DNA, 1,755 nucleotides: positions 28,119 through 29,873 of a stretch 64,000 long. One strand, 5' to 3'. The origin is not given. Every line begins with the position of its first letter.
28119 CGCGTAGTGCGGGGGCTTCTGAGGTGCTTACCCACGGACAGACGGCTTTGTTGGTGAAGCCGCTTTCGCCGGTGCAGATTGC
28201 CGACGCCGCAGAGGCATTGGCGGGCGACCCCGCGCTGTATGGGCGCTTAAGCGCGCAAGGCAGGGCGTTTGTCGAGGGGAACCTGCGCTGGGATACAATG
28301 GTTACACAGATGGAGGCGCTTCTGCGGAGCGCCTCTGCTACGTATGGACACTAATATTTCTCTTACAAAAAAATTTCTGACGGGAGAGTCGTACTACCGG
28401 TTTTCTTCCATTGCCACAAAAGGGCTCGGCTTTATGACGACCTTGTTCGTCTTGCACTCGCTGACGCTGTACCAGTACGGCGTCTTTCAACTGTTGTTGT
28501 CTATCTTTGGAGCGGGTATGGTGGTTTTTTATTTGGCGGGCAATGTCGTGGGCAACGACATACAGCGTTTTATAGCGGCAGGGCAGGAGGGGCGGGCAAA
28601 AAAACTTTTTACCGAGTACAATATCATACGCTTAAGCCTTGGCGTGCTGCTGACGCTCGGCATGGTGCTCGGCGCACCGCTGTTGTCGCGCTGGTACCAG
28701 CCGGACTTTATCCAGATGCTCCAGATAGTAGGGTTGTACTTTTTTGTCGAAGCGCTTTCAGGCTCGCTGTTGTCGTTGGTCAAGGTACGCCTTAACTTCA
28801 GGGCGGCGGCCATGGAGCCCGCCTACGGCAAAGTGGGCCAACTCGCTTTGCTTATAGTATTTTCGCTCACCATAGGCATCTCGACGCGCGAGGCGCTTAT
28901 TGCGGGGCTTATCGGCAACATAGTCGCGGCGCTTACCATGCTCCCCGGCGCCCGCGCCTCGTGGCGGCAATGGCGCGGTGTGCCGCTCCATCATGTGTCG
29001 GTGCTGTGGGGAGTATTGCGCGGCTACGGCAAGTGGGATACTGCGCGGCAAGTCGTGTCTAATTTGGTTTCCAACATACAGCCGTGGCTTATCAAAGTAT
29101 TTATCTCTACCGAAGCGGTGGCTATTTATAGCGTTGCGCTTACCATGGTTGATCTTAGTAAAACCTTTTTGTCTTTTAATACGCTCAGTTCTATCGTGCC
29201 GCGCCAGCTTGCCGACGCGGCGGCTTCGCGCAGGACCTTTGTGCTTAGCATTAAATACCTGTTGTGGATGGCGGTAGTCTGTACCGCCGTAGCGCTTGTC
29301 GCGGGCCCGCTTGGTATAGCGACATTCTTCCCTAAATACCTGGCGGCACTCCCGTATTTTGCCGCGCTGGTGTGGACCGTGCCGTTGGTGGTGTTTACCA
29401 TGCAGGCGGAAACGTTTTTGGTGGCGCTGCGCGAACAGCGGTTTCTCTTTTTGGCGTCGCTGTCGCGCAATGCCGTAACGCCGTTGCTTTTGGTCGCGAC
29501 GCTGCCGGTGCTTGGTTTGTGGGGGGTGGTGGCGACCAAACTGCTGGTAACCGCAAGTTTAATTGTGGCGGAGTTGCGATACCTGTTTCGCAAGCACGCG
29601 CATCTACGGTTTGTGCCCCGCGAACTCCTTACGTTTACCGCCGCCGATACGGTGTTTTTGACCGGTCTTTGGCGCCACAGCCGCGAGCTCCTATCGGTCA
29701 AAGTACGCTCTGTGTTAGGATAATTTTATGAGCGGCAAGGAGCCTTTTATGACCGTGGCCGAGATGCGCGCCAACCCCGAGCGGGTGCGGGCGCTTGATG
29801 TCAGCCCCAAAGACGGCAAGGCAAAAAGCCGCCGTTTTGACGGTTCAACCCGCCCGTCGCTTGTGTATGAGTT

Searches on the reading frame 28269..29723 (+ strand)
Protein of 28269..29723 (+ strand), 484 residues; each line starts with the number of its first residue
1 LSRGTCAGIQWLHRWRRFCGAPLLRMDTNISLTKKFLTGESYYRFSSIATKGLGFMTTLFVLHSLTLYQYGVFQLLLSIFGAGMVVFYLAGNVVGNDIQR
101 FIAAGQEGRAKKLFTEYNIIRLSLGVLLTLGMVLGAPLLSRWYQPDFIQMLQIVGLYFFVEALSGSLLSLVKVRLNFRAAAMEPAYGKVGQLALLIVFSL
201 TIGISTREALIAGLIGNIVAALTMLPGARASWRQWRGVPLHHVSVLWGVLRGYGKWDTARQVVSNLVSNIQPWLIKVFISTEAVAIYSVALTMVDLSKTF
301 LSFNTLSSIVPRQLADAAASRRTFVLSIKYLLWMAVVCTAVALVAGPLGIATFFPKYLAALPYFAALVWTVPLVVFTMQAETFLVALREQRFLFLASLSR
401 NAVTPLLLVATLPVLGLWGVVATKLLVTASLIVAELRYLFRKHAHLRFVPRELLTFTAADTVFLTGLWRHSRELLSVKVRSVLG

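Call 14: search_protein_families(library=pfam, proteins=[window:28269-29723:+], max_evalue=0.0001)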
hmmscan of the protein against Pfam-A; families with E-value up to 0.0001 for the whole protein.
window:28269-29723:+ (484 aa): 0 families

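Call 25: search_protein_families(library=pfam, proteins=[window:28269-29723:+], max_evalue=0.05)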
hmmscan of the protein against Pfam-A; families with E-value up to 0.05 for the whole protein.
window:28269-29723:+ (484 aa): 1 family
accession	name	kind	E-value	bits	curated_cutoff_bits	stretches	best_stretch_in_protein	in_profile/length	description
PF12089.13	DUF3566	-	0.03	15.1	22.2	1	243-295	35-87/118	Transmembrane domain of unknown function (DUF3566)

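Call 57: search_protein_families(library=ncbifam, proteins=[window:28344-29723:+], max_evalue=0.01)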
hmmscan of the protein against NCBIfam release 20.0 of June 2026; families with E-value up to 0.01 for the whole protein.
window:28344-29723:+ (459 aa): 0 families
